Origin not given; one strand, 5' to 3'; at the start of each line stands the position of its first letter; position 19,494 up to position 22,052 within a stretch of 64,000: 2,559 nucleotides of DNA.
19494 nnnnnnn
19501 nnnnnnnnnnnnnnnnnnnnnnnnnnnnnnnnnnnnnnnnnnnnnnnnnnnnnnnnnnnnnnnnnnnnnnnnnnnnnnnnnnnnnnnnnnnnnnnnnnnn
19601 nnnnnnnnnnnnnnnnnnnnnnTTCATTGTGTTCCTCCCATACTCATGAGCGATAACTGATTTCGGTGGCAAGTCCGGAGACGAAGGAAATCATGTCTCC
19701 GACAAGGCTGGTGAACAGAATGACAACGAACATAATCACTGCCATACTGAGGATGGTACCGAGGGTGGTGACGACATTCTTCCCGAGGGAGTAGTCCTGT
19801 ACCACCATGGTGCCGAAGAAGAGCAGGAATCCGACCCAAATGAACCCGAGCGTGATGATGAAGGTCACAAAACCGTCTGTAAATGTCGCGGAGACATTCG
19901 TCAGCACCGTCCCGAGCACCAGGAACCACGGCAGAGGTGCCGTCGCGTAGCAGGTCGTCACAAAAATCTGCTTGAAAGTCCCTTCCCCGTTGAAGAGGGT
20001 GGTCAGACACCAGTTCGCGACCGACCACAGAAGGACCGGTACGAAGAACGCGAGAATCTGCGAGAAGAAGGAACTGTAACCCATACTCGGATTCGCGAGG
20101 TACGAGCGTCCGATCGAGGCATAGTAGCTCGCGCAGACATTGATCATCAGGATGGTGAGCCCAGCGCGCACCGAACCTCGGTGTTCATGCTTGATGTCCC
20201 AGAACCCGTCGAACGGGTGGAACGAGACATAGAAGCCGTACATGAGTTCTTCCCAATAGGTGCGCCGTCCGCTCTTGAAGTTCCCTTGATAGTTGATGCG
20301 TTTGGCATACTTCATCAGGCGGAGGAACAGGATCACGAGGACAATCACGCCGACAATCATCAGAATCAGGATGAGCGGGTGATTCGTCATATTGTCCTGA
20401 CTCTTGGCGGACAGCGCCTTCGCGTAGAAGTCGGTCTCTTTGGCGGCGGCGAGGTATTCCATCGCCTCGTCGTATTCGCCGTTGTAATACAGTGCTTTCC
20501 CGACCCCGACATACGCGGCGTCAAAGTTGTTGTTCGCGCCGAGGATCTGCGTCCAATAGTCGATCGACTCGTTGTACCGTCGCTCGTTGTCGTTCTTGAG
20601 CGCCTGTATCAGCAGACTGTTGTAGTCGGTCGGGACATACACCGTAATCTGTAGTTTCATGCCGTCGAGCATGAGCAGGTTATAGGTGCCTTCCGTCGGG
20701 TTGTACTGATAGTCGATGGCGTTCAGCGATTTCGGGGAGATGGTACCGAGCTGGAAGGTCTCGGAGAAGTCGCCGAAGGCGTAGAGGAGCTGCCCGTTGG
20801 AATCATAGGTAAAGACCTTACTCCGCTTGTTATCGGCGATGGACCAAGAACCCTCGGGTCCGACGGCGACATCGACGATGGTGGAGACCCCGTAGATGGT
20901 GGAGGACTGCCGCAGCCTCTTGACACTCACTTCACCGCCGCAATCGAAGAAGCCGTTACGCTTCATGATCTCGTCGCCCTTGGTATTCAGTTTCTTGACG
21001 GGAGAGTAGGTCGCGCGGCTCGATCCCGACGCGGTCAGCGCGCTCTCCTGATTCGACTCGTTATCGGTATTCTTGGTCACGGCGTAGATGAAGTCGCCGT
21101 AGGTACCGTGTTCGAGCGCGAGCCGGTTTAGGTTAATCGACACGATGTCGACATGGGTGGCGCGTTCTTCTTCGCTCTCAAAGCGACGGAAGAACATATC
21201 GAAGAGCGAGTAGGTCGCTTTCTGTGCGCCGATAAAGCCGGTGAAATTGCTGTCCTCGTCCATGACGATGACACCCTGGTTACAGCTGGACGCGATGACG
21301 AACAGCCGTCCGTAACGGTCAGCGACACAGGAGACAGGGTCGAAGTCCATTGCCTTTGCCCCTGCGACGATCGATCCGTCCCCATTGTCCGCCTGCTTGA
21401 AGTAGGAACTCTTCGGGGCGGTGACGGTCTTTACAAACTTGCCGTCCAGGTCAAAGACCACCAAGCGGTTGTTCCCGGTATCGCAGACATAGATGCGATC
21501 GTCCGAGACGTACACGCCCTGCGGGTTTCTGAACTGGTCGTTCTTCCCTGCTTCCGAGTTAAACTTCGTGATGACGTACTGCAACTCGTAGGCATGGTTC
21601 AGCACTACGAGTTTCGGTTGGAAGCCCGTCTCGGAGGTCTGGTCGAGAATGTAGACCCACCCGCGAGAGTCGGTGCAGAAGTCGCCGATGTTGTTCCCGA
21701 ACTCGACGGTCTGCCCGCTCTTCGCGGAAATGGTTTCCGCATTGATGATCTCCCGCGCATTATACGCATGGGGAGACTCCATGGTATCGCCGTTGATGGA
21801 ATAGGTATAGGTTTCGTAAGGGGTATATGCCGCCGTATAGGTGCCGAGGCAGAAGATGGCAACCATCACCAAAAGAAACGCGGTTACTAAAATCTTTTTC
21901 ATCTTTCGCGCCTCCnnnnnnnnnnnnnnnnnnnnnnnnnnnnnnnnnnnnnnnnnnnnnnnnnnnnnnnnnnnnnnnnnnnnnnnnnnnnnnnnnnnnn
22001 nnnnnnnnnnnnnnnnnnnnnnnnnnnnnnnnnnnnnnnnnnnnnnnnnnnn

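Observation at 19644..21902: Fusion of an extracellular NHL-like propeller and TPR segment to a Yip1-like polytopic membrane domain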

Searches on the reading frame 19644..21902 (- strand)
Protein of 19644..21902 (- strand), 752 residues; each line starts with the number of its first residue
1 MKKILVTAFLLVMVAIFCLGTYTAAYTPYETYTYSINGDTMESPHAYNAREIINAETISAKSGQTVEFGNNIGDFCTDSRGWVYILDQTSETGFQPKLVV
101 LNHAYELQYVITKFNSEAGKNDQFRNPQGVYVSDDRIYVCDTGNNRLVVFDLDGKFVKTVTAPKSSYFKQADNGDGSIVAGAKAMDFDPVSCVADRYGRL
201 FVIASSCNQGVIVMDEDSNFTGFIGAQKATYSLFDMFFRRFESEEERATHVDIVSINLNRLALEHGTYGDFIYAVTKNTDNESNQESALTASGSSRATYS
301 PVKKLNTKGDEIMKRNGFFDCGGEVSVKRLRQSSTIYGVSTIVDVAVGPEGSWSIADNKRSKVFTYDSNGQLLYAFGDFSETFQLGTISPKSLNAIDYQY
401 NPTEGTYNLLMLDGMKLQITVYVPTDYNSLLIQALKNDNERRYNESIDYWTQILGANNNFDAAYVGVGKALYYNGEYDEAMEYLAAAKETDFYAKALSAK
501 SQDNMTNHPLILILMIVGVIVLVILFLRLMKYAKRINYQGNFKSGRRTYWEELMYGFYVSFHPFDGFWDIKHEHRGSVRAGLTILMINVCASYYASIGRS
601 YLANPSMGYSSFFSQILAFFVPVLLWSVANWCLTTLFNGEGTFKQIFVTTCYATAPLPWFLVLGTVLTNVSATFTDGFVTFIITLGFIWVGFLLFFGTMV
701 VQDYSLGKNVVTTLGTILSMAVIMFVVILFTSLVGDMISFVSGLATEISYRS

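Call 3: search_protein_families(library=pfam, proteins=[window:19644-21902:-], max_evalue=0.01)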
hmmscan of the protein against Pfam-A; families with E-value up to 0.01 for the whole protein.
window:19644-21902:- (752 aa): 5 families
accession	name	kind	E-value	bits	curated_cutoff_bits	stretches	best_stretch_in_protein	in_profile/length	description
PF04893.22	Yip1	-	1.6e-12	48.1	28.6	1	559-727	3-172/173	Yip1 domain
PF01436.27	NHL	-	1.3e-07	31.7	20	1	124-150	1-28/28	NHL repeat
PF17170.10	DUF5128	-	0.00015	21.5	22.9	1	126-161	45-80/321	6-bladed beta-propeller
PF14559.12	TPR_19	-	0.004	17.9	25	1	441-491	5-55/68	Tetratricopeptide repeat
PF07719.23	TPR_2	-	0.0081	16.7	27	0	463-488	3-28/34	Tetratricopeptide repeat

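Call 5: search_protein_families(library=ncbifam, proteins=[window:19644-21902:-], max_evalue=0.01)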
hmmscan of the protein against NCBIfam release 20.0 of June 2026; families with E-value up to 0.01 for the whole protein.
window:19644-21902:- (752 aa): 3 families
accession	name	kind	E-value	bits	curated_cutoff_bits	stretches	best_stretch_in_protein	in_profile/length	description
NF035926.1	scyF_NHL_VPEP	equivalog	3.3e-10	39.7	350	1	57-163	187-286/376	scytonemin biosynthesis PEP-CTERM protein ScyF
NF047780.1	LIC12708_fam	subfamily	3.3e-06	26.2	150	1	120-205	52-138/391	LIC_12708 family protein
NF033206.1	ScyE_fam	subfamily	0.0005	19.7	80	1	124-166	139-180/333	ScyD/ScyE family protein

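Call 7: find_homologous_proteins(query=window:19644-21902:-, max_evalue=0.00001)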
Query window:19644-21902:- (752 aa): 2332 proteins with E <= 0.00001 among 8000 candidates; the best 120 are listed.
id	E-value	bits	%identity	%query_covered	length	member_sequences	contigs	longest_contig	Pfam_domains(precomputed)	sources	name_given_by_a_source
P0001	0.0e+0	1627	94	100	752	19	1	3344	PF04893.23,PF01436.28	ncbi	ncbi:MAG: YIP1 family protein [Eubacteriales bacterium]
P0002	0.0e+0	1175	69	100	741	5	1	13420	PF04893.23,PF01436.28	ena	-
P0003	0.0e+0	1113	64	100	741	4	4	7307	PF04893.23,PF01436.28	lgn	-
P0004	0.0e+0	1053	62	100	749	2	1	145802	PF04893.23,PF01436.28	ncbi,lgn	-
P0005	0.0e+0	1049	61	100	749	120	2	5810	PF04893.23,PF01436.28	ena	-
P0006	0.0e+0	1049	62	100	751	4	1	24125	PF04893.23,PF01436.28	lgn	-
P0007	0.0e+0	1042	62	100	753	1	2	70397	PF04893.23,PF01436.28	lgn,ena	-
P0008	0.0e+0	1024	59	100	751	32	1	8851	PF04893.23,PF01436.28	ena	-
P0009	2.5e-292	990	61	100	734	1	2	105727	PF04893.23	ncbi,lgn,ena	-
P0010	6.2e-287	972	59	100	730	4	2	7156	PF04893.23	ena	-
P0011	1.8e-278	944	58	100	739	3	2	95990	PF04893.23,PF01436.28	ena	-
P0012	6.9e-270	916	57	100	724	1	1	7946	PF04893.23,PF01436.28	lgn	-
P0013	3.8e-265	900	55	100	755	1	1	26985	PF04893.23,PF07719.24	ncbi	-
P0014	3.9e-259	880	54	100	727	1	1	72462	PF04893.23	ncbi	-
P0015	1.0e-256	872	55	100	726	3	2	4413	PF04893.23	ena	-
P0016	1.2e-256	872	54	100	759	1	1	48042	PF04893.23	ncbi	-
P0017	1.2e-255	868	55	100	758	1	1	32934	PF04893.23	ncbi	-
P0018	3.4e-251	854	53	100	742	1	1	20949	PF04893.23,PF01436.28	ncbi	-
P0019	2.7e-250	851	51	100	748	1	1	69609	PF04893.23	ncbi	-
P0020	8.8e-250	849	53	100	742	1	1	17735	PF04893.23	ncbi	-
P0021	5.5e-249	846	52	100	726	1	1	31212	PF04893.23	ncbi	-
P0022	2.1e-248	845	53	100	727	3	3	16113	PF14559.13,PF04893.23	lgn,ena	-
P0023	1.4e-246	839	52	100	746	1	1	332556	PF04893.23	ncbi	-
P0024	9.6e-240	816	51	100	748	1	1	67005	PF04893.23,PF13432.13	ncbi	-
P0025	7.2e-235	800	51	100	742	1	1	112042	PF04893.23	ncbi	-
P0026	2.9e-229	781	50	100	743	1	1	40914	PF04893.23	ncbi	-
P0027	6.7e-207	707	48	100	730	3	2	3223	PF04893.23,PF01436.28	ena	-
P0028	1.9e-204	699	46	100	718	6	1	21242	PF04893.23,PF01436.28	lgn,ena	-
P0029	5.8e-204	698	47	100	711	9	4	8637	PF04893.23,PF01436.28,PF06739.18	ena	-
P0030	1.8e-203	696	47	100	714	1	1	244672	PF04893.23,PF01436.28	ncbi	-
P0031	1.9e-203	696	47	97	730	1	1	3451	PF04893.23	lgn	-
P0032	6.7e-203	694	46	100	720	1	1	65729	PF04893.23,PF01436.28,PF06739.18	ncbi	-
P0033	1.7e-202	693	45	100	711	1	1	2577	PF04893.23,PF13432.13,PF01436.28,PF07719.24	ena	-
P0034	5.3e-202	691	46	100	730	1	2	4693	PF04893.23,PF01436.28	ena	-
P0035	7.0e-202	691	47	100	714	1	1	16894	PF04893.23,PF01436.28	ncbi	-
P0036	1.3e-201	690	46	100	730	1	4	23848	PF04893.23,PF01436.28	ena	-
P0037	2.1e-201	689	45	100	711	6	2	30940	PF04893.23,PF01436.28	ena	-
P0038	1.5e-200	686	46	100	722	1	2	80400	PF04893.23,PF17170.11,PF01436.28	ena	-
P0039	1.6e-200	686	46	100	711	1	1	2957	PF04893.23,PF01436.28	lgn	-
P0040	2.8e-200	685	45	100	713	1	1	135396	PF04893.23,PF00515.35,PF01436.28,PF07719.24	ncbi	-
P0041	3.0e-200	685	46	100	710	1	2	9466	PF04893.23,PF13432.13,PF01436.28,PF06739.18,PF07719.24,PF08450.19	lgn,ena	-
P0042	3.1e-200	685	46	100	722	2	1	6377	PF04893.23,PF17170.11,PF01436.28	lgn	-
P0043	3.5e-200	685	45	100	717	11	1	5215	PF04893.23,PF01436.28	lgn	-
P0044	3.7e-200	685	47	100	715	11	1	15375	PF04893.23,PF01436.28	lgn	-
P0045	2.4e-199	682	45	100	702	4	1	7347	PF04893.23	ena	-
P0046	2.7e-199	682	47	100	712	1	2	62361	PF04893.23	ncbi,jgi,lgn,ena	ncbi:MAG: YIP1 family protein [Eubacteriales bacterium]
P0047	2.9e-199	682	46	97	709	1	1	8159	PF04893.23,PF01436.28,PF06739.18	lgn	-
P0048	3.5e-199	682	46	100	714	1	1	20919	PF04893.23,PF01436.28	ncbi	-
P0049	5.7e-199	681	46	100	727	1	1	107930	PF04893.23,PF01436.28,PF06739.18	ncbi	-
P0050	1.0e-198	680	47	100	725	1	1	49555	PF04893.23,PF01436.28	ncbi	-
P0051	1.1e-198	680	47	97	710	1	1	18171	PF04893.23,PF01436.28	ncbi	-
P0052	1.2e-198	680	45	100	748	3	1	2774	PF04893.23,PF08450.19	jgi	jgi:sugar lactone lactonase YvrE/tetratricopeptide (TPR) repeat protein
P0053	1.8e-198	679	45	100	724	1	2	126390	PF04893.23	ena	-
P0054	4.4e-198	678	46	100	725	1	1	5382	PF04893.23,PF01436.28,PF06739.18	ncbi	-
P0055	1.1e-197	677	46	100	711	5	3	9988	PF04893.23,PF01436.28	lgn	-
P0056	1.1e-197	677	46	100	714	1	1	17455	PF04893.23,PF01436.28,PF06739.18,PF08450.19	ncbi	-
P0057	1.3e-197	677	47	100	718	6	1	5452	PF04893.23,PF00515.35,PF01436.28,PF07719.24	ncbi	-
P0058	1.8e-197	676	46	100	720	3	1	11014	PF04893.23,PF13414.13,PF00515.35,PF13432.13,PF01436.28,PF07719.24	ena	-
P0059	2.4e-197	676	46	100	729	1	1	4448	PF04893.23,PF01436.28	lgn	-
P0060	2.6e-197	676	47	100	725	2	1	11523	PF04893.23,PF01436.28,PF06739.18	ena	-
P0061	2.7e-197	676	46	100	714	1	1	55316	PF04893.23,PF00515.35,PF01436.28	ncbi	-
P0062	3.3e-197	675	46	100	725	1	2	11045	PF04893.23,PF01436.28,PF06739.18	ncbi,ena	-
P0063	3.9e-197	675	46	97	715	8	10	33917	PF04893.23,PF01436.28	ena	-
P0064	4.7e-197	675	46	100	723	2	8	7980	PF04893.23,PF01436.28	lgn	-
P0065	5.4e-197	675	43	100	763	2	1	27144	PF04893.23,PF01436.28,PF06739.18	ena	-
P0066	9.3e-197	674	46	100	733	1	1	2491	PF04893.23,PF01436.28,PF06739.18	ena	-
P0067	1.8e-196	673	46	100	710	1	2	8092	PF04893.23,PF01436.28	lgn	-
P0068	2.4e-196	672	46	97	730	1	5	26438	PF04893.23,PF01436.28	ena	-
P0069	4.2e-196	672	45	97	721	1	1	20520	PF04893.23,PF06739.18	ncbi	-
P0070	4.8e-196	671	45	100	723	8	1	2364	PF04893.23,PF17170.11,PF01436.28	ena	-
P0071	4.9e-196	671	45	100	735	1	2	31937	PF04893.23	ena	-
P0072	5.1e-196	671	46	97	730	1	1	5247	PF04893.23,PF01436.28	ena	-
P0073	5.1e-196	671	45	97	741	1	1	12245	PF04893.23,PF01436.28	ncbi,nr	ncbi:MAG: YIP1 family protein [Clostridia bacterium]|nr:YIP1 family protein [Clostridia bacterium]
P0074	5.5e-196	671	46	97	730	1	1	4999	PF04893.23,PF01436.28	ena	-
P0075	5.8e-196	671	46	97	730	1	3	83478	PF04893.23,PF01436.28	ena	-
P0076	5.8e-196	671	48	97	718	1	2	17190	PF04893.23,PF00515.35,PF01436.28,PF07719.24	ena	-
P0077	7.8e-196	671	46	97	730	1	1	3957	PF04893.23,PF01436.28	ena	-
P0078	7.9e-196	671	45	97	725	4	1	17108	PF04893.23,PF01436.28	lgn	-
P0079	1.2e-195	670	46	97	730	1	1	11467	PF04893.23,PF01436.28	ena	-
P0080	1.3e-195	670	45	100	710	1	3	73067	PF04893.23,PF01436.28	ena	-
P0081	1.3e-195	670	47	100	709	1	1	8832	PF04893.23,PF01436.28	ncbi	-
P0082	1.9e-195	669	47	100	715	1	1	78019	PF04893.23,PF01436.28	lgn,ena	-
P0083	2.3e-195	669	45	100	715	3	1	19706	PF04893.23,PF01436.28,PF06739.18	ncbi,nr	ncbi:MAG: hypothetical protein J6R42_05055 [Clostridia bacterium]|nr:hypothetical protein [Clostridi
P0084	2.6e-195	669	46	97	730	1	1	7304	PF04893.23,PF01436.28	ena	-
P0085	2.8e-195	669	46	98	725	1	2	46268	PF04893.23,PF01436.28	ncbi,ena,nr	ncbi:MAG: YIP1 family protein [Clostridia bacterium]|nr:YIP1 family protein [Clostridia bacterium]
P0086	2.8e-195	669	46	99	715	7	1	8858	PF04893.23,PF13432.13,PF01436.28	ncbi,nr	ncbi:MAG: YIP1 family protein [Clostridia bacterium]|nr:YIP1 family protein [Clostridia bacterium]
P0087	3.0e-195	669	46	97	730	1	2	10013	PF04893.23,PF01436.28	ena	-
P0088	3.0e-195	669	46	97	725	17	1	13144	PF04893.23,PF01436.28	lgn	-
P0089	3.6e-195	669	46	97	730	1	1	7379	PF04893.23,PF01436.28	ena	-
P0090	4.2e-195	668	46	100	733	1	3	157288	PF04893.23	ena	-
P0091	4.7e-195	668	45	100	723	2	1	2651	PF04893.23,PF01436.28,PF06739.18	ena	-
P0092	4.9e-195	668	46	97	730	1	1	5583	PF04893.23,PF01436.28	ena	-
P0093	5.1e-195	668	46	100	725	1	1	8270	PF04893.23,PF01436.28,PF06739.18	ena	-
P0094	5.4e-195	668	42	100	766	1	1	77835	PF04893.23,PF01436.28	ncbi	-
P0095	6.2e-195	668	45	100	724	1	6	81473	PF04893.23,PF01436.28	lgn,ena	-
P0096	8.1e-195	667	46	100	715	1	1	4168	PF04893.23,PF13432.13,PF01436.28,PF08450.19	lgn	-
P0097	9.2e-195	667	46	97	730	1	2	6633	PF04893.23,PF01436.28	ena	-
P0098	1.0e-194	667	46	97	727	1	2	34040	PF04893.23,PF01436.28,PF06739.18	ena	-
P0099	1.1e-194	667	46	97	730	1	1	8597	PF04893.23,PF01436.28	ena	-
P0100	1.2e-194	667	46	97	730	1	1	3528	PF04893.23,PF01436.28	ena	-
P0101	1.5e-194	667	45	97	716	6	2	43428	PF04893.23,PF01436.28,PF06739.18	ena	-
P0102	1.5e-194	666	45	100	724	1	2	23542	PF04893.23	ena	-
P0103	1.5e-194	666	45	100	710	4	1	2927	PF04893.23,PF01436.28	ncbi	-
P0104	1.7e-194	666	45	100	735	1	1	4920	PF04893.23,PF01436.28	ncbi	-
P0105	2.0e-194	666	45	98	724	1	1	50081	PF04893.23,PF06739.18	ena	-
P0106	2.9e-194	666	45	100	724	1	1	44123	PF04893.23,PF01436.28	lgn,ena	-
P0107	4.9e-194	665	46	100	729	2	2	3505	PF04893.23,PF01436.28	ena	-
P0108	5.0e-194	665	45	100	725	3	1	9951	PF04893.23,PF01436.28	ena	-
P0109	6.3e-194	664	45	100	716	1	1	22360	PF04893.23,PF13432.13,PF01436.28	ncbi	-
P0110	1.1e-193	664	45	100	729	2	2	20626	PF04893.23,PF01436.28,PF06739.18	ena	-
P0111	1.1e-193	664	45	100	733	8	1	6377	PF04893.23,PF01436.28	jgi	jgi:tetratricopeptide (TPR) repeat protein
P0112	1.2e-193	664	45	100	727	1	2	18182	PF04893.23,PF01436.28,PF08450.19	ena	-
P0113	1.5e-193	663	45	100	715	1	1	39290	PF04893.23,PF13432.13,PF01436.28,PF08450.19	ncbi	-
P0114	1.8e-193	663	45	100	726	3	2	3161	PF04893.23,PF01436.28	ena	-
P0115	2.3e-193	663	45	100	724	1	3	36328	PF04893.23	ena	-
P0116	2.3e-193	663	45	100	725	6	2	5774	PF04893.23,PF01436.28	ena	-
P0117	2.7e-193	662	44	100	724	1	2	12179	PF04893.23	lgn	-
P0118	3.0e-193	662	45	100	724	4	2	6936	PF04893.23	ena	-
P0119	3.4e-193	662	43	100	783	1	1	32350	PF04893.23,PF01436.28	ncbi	-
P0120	5.1e-193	661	45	100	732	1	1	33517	PF04893.23,PF01436.28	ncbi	-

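Call 10: find_encoding_contigs(protein=P0023, flank=10000, max_places=2)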
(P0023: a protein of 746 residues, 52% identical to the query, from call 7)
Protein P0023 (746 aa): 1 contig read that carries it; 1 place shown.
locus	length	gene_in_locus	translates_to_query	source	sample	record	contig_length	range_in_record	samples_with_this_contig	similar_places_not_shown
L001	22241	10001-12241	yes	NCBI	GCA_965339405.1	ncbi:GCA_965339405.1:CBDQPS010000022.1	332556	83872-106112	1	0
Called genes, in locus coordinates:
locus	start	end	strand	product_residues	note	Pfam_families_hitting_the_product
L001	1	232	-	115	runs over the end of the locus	-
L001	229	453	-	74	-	-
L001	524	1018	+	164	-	PF12850:Metallophos_2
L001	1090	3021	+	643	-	PF00664:ABC_membrane (faint), PF00005:ABC_tran, PF13304:AAA_21 (faint)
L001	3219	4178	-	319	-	PF00480:ROK, PF01869:BcrAD_BadFG (faint)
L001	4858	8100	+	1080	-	-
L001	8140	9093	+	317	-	PF00528:BPD_transp_1 (weak)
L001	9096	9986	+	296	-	PF00528:BPD_transp_1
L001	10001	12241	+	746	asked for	PF04893:Yip1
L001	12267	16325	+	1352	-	PF18952:DUF5696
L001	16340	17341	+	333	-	PF00528:BPD_transp_1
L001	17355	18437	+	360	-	PF00528:BPD_transp_1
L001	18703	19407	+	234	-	PF13353:Fer4_12, PF04055:Radical_SAM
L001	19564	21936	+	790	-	PF03477:ATP-cone, PF13597:NRDD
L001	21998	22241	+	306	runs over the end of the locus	PF00890:FAD_binding_2, PF01266:DAO (weak), PF03486:HI0933_like (weak), PF07992:Pyr_redox_2, PF12831:FAD_oxidored, PF13450:NAD_binding_8 (weak), PF13738:Pyr_redox_3 (weak), PF13738:Pyr_redox_3, +4 more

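Call 11: find_encoding_contigs(protein=P0030, flank=10000, max_places=2)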
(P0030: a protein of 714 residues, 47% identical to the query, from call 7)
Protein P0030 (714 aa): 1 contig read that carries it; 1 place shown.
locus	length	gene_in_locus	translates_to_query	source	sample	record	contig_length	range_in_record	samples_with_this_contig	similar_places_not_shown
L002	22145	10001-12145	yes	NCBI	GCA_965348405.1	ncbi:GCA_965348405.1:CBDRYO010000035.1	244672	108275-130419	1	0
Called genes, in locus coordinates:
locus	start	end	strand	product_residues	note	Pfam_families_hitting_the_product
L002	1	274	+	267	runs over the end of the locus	PF04060:FeS, PF12838:Fer4_7, PF13187:Fer4_9 (weak), PF13237:Fer4_10 (weak), PF25160:LdpA_Fe-S-bd (weak), PF00037:Fer4 (weak), PF12837:Fer4_6 (weak), PF12838:Fer4_7, +8 more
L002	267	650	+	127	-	PF07009:NusG_II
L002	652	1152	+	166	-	PF07456:Hpre_diP_synt_I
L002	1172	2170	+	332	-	-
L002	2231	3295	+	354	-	PF02424:ApbE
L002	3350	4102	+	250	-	PF02535:Zip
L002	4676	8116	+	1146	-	PF13416:SBP_bac_8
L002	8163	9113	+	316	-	PF00528:BPD_transp_1 (faint)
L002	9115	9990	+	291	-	PF00528:BPD_transp_1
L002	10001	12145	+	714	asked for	PF01436:NHL (faint), PF04893:Yip1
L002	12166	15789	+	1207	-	PF18952:DUF5696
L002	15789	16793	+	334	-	PF00528:BPD_transp_1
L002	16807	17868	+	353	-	PF00528:BPD_transp_1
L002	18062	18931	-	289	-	PF02153:PDH_N, PF20463:PDH_C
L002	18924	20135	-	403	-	PF00275:EPSP_synthase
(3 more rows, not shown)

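Call 14: find_related_loci(query=A1, collection=genome_contigs, flank=10000)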
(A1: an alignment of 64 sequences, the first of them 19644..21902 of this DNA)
Query A1 (752 aa) in genome_contigs; peptide patterns used: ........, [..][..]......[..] (x = any residue, [..] = any of these).
599 stretches matched a pattern (row limit reached: there are more); 585 encode a relative of the query (tblastn E <= 1e-3); the best 80 are kept; 80 distinct loci.
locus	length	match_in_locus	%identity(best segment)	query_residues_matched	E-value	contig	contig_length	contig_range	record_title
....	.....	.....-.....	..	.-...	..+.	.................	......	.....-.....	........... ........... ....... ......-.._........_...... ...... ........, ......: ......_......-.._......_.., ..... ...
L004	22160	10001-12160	46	1-752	0e+0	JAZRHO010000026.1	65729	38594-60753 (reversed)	MAG: Eubacteriales bacterium isolate T1900045480_YK20190174.MAGScoT_cleanbin_000017 SGB_7315_k141_1185896, whole genome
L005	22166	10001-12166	45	1-751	0e+0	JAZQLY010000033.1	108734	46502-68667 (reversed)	MAG: Eubacteriales bacterium isolate T1900044607_TS20190073.MAGScoT_cleanbin_000047 SGB_764_k141_2841531, whole genome s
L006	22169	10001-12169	45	1-751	0e+0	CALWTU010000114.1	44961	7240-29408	MAG: uncultured Clostridia bacterium isolate E19__bin295 genome assembly, contig: E19__k127_2245959, whole genome shotgu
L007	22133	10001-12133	47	1-751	0e+0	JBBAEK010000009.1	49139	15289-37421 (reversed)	MAG: Eubacteriales bacterium isolate SO_2017_LW2_152 scaffold_1599_c1_LW138R_2017, whole genome shotgun sequence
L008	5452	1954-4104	47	1-751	0e+0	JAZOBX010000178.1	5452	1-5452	MAG: Eubacteriales bacterium isolate T1900044757_TS20190223.MAGScoT_cleanbin_000061 SGB_2310_k141_2000910, whole genome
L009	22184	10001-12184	45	1-751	0e+0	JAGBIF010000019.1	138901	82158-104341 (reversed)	MAG: Clostridia bacterium isolate RGIG9142 Water_deer_Rectum.Co__c581402, whole genome shotgun sequence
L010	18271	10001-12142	45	1-751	0e+0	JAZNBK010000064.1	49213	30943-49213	MAG: Eubacteriales bacterium isolate T1900044742_TS20190208.MAGScoT_cleanbin_000012 SGB_2074_k141_1258561, whole genome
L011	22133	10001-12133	45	9-751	0e+0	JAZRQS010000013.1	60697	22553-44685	MAG: Eubacteriales bacterium isolate T1900045361_YK20190051.MAGScoT_cleanbin_000005 SGB_6814_k141_1316496, whole genome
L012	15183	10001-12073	44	24-751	0e+0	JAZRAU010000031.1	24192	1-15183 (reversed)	MAG: Eubacteriales bacterium isolate T1900045136_TC20190130.MAGScoT_cleanbin_000002 SGB_4897_k141_3290773, whole genome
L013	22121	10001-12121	44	1-751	0e+0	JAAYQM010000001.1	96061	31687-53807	MAG: Clostridiales bacterium isolate AS22ysBPME_47 7362_AS22, whole genome shotgun sequence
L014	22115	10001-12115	45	23-751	0e+0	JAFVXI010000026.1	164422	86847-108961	MAG: Clostridia bacterium isolate RGIG5480 Sheep_Colon.Co__c2802047, whole genome shotgun sequence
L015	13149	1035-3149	43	3-751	0e+0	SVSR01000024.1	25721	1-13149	MAG: Oscillospiraceae bacterium isolate SIG674 NODE_37761_length_25721_cov_1.906580, whole genome shotgun sequence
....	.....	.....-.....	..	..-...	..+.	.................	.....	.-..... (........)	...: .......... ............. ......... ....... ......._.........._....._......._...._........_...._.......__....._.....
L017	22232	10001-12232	43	1-752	0e+0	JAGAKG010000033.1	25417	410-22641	MAG: Clostridia bacterium isolate RGIG8519 Water_deer_Cecum-2__c254166, whole genome shotgun sequence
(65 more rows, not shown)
